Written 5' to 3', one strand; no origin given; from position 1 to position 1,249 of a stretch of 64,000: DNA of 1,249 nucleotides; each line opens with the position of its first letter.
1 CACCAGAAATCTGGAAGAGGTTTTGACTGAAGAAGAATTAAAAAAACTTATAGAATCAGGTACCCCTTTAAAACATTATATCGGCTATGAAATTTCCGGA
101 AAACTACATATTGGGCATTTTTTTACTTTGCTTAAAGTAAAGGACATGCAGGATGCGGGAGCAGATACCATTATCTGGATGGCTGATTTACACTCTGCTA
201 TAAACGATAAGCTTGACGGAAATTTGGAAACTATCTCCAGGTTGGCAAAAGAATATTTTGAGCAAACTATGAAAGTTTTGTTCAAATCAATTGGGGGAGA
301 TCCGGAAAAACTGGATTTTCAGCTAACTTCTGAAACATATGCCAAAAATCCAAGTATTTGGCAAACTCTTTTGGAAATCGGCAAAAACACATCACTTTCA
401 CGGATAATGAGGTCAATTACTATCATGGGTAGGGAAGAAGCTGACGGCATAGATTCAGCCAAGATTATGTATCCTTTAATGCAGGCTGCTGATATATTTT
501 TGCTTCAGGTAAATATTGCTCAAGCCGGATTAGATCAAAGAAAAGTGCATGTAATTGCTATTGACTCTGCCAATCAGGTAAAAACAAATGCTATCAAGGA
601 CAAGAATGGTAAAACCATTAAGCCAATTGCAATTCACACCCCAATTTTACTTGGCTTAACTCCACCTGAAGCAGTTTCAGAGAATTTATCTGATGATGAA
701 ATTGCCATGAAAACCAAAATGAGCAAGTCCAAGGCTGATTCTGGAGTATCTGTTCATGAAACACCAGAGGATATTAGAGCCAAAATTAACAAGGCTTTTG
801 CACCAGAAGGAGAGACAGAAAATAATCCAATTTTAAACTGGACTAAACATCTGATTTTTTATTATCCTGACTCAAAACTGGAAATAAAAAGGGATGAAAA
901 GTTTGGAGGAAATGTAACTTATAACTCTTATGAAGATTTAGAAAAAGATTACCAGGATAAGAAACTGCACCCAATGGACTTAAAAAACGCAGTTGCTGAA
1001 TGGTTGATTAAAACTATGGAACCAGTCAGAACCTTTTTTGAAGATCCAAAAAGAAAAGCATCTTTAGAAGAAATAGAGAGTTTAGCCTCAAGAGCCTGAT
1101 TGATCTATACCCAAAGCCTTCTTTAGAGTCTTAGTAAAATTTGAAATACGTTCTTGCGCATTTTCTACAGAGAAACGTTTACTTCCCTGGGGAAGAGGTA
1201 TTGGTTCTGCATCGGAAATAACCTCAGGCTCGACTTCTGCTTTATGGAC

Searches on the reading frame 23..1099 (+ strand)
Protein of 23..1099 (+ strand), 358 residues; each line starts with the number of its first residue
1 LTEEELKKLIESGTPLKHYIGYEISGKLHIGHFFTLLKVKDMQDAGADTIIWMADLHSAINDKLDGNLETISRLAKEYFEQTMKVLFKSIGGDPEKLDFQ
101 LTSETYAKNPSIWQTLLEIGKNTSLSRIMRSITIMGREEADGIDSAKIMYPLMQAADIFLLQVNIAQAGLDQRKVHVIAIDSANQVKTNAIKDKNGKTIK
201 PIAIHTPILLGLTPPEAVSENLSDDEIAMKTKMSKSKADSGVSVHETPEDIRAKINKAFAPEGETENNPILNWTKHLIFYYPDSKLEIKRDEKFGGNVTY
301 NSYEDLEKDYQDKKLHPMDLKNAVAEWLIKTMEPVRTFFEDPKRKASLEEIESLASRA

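Call 86: find_encoding_contigs(protein=window:23-1099:+, flank=10000, max_places=1)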
Protein window:23-1099:+ (358 aa): no gene with exactly this product is on record in the collection.
